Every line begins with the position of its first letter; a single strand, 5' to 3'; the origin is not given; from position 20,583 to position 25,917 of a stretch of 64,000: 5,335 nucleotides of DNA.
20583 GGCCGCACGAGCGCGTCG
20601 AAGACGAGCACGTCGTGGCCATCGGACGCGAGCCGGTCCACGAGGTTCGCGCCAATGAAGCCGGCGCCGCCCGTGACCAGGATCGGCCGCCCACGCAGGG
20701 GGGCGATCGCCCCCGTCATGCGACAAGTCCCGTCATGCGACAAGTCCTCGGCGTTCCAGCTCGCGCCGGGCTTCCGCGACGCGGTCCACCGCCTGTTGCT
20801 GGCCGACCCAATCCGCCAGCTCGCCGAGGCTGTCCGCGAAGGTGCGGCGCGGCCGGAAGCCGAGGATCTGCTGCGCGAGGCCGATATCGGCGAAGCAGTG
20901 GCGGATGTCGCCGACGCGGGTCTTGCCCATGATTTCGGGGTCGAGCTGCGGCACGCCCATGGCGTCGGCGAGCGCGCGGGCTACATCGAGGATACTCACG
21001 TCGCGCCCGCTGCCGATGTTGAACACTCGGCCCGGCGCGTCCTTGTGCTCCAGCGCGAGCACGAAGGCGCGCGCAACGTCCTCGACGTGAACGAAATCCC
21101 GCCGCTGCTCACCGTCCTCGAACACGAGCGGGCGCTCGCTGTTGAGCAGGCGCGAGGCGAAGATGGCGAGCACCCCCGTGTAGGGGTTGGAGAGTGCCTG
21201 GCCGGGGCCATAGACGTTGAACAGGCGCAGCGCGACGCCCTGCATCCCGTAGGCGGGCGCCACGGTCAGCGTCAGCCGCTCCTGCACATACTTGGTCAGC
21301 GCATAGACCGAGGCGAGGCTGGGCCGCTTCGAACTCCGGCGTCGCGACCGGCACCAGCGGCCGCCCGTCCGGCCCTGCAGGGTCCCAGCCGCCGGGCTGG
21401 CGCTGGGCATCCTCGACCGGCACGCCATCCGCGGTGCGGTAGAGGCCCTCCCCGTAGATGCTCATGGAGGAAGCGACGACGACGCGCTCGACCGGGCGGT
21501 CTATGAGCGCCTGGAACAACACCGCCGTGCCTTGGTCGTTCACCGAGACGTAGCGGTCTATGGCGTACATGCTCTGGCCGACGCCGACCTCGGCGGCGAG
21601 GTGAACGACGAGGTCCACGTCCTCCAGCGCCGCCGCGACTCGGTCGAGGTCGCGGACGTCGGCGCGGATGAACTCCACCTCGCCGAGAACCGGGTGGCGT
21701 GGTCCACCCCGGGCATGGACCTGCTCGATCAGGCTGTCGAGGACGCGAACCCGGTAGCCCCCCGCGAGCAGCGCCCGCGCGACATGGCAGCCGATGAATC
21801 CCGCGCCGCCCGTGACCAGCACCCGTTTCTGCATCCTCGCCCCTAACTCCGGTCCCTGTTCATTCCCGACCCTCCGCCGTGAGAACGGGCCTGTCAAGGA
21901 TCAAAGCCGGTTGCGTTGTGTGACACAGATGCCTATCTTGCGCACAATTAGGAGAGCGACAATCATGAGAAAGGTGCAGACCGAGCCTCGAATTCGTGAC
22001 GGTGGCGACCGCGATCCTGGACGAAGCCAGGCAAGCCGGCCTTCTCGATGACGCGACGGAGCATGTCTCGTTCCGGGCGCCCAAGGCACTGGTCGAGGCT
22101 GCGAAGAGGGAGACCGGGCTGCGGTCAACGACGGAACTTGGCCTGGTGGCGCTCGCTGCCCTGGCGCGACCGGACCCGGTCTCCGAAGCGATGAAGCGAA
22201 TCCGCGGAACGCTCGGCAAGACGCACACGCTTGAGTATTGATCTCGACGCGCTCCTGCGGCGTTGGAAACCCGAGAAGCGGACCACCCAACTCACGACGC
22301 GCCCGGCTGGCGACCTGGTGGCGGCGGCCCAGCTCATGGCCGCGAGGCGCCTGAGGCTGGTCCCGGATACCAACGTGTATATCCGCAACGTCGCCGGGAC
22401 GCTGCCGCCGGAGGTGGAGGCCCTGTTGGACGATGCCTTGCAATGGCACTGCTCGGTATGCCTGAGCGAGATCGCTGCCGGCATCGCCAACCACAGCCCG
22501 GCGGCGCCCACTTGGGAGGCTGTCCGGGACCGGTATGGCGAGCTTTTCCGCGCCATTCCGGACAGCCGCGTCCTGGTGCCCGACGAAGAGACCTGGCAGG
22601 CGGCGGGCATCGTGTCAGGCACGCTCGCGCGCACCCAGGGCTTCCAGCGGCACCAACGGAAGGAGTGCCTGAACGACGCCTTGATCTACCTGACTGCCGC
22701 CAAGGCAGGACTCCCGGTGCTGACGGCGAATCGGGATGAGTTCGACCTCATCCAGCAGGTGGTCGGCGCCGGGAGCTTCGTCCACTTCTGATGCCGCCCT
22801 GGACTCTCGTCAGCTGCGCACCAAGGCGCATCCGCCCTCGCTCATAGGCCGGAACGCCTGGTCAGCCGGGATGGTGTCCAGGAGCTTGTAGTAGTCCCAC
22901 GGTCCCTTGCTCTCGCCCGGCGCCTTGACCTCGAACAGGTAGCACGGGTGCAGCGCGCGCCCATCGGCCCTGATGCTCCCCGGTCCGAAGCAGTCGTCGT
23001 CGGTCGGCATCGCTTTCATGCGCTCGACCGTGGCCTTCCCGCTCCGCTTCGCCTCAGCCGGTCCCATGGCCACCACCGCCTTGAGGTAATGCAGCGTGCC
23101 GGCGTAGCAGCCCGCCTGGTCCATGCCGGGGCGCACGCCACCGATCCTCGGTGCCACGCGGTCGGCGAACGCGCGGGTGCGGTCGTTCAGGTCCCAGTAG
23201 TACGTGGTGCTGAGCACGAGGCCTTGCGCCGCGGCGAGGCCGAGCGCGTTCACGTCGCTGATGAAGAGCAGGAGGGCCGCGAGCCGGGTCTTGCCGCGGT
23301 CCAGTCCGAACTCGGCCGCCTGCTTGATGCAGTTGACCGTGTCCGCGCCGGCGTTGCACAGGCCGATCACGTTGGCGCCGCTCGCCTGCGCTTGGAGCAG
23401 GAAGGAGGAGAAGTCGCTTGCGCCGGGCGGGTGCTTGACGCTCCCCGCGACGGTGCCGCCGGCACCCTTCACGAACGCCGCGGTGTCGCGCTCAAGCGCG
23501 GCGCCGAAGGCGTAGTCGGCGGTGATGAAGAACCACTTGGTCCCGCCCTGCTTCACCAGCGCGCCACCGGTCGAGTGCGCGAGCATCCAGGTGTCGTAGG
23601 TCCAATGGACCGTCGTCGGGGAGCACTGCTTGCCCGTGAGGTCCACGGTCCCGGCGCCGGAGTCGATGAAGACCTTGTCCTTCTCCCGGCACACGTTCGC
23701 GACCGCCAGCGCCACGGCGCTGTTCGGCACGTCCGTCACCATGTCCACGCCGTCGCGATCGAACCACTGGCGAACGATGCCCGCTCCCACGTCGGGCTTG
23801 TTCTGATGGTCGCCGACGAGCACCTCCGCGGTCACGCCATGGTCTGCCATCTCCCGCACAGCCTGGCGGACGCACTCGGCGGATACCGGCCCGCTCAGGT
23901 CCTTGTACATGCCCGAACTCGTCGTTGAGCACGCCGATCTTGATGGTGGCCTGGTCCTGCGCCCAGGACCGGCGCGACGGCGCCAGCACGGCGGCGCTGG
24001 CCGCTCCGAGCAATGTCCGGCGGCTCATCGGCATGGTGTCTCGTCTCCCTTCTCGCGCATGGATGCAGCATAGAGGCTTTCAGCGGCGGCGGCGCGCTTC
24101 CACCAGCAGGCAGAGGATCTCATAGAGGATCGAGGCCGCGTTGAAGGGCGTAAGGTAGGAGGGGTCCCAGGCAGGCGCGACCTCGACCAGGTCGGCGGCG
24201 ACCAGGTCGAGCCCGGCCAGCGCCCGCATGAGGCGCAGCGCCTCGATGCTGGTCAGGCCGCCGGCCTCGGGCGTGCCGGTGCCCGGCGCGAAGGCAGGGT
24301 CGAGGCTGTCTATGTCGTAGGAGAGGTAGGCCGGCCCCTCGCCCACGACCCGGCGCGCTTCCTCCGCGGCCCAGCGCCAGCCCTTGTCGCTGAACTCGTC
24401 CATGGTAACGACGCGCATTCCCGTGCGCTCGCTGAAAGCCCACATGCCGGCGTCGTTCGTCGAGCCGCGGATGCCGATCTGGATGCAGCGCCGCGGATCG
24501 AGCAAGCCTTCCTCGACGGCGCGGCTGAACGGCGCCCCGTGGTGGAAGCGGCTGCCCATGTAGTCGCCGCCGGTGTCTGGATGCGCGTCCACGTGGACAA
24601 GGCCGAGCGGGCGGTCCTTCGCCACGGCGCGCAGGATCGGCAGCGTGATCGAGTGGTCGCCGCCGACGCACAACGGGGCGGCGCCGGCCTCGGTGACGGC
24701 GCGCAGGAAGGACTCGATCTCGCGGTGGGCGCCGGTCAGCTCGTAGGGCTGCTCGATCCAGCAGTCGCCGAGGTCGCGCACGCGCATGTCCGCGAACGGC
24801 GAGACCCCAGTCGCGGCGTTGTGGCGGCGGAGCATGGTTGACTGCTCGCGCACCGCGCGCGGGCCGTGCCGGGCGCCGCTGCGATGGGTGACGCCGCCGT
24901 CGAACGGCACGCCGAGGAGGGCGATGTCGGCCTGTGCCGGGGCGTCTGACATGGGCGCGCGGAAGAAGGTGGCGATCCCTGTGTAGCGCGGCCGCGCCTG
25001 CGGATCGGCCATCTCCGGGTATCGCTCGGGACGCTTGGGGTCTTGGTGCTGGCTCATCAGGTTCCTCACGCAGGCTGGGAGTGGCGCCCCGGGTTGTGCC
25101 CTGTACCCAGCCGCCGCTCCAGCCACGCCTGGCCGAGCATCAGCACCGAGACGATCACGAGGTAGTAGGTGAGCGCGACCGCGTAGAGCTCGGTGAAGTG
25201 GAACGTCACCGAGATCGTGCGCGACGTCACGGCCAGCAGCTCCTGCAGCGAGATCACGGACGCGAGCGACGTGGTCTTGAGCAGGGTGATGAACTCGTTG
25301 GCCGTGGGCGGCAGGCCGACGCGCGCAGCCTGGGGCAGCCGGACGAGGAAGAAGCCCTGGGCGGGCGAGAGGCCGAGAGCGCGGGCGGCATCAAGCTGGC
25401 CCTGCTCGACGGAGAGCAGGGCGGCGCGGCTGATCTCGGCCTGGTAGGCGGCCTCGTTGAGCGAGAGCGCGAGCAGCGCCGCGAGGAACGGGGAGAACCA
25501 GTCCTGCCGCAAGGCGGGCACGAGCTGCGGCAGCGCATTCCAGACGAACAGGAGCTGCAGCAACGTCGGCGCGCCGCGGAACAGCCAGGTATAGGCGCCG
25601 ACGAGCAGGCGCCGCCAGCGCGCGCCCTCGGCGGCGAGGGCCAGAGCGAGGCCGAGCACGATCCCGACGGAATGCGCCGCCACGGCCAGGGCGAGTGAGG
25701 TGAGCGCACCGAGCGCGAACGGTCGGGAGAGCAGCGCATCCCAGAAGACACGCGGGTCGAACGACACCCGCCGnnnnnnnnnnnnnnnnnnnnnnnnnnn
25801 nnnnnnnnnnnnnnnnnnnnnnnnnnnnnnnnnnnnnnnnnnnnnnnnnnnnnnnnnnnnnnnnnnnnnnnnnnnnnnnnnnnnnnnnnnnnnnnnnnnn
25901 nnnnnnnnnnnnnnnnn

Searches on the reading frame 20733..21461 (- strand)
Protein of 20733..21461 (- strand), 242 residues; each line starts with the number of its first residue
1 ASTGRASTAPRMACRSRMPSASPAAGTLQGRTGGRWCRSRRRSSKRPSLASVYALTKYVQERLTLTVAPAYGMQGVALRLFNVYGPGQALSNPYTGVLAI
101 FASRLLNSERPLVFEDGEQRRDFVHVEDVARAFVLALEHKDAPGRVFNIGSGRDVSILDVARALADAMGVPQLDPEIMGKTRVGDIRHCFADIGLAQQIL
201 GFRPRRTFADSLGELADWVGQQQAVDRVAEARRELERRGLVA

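Call 74: search_protein_families(library=pfam, proteins=[window:20733-21461:-], max_evalue=0.00001)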
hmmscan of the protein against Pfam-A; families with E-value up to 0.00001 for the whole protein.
window:20733-21461:- (242 aa): 2 families
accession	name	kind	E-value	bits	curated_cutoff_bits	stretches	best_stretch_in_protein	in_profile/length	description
PF01370.27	Epimerase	-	2.1e-27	96.5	20.9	1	48-150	137-240/240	NAD dependent epimerase/dehydratase family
PF16363.11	GDP_Man_Dehyd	-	2.1e-16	60.7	27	1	51-211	151-328/332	GDP-mannose 4,6 dehydratase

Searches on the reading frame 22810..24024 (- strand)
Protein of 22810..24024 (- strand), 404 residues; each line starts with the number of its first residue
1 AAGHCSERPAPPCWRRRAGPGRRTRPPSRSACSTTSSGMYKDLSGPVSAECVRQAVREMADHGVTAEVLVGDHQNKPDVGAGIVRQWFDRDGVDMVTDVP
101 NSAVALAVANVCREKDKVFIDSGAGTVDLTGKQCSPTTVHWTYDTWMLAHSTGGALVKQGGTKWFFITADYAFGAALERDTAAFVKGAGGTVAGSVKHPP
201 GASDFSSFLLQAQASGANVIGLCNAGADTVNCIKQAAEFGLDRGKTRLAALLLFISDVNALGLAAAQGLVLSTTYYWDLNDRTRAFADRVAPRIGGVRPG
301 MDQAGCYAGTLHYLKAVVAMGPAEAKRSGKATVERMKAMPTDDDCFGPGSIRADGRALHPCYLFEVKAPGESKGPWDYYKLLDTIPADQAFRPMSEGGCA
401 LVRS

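Call 46: search_protein_families(library=pfam, proteins=[window:22810-24024:-], max_evalue=0.001)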
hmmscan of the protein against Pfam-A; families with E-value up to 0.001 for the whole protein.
window:22810-24024:- (404 aa): 2 families
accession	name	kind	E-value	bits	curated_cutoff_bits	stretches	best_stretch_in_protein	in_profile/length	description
PF13458.12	Peripla_BP_6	-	4.8e-97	326.1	31.7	1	34-368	8-340/343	Periplasmic binding protein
PF13433.12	Peripla_BP_5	-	2.5e-06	27.3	27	1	156-332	128-306/363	Periplasmic binding protein domain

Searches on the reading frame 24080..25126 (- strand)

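Call 46: search_protein_families(library=pfam, proteins=[window:24080-25126:-], max_evalue=0.001)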
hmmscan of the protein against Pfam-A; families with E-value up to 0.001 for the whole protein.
window:24080-25126:- (348 aa): 1 family
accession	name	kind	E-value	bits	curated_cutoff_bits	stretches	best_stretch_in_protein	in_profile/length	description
PF00491.26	Arginase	-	5.4e-88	295.5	22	1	66-338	1-279/280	Arginase family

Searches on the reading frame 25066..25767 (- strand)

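Call 11: search_protein_families(library=ncbifam, proteins=[window:25066-25767:-], max_evalue=0.00001)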
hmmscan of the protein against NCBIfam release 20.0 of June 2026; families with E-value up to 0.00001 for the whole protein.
window:25066-25767:- (233 aa): 10 families
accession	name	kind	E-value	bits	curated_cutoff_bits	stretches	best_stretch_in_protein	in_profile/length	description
NF011680.0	PRK15100.1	equivalog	5.9e-39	134.2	300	1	14-221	11-215/222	cystine ABC transporter permease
TIGR03004.1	ectoine_ehuC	equivalog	1.3e-35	123.2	196.95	1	20-225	10-211/214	ectoine/hydroxyectoine ABC transporter permease subunit EhuC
NF007028.0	PRK09494.1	equivalog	1.1e-33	116.9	303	1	1-220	1-216/219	glutamine ABC transporter permease GlnP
NF011651.0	PRK15069.1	subfamily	4.7e-28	98.1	306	1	22-218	24-226/237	histidine ABC transporter permease HisM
NF008336.0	PRK11122.1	equivalog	5.2e-28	98.2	248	1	20-219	11-214/222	arginine ABC transporter permease ArtM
NF008337.0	PRK11123.1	equivalog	1e-27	97.1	277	1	17-209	7-219/238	arginine ABC transporter permease ArtQ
TIGR03003.1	ectoine_ehuD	equivalog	1.1e-25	90.8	205.2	1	20-220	16-212/212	ectoine/hydroxyectoine ABC transporter permease subunit EhuD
NF011714.0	PRK15135.1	subfamily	4.5e-21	75.7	319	1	20-223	12-222/228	histidine ABC transporter permease HisQ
NF011687.0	PRK15107.1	equivalog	4.4e-19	69.2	318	1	15-219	13-222/224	glutamate/aspartate ABC transporter permease GltK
TIGR01726.1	HEQRo_perm_3TM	subfamily_domain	5.4e-17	62.1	42.2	1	16-115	4-99/99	ABC transporter permease subunit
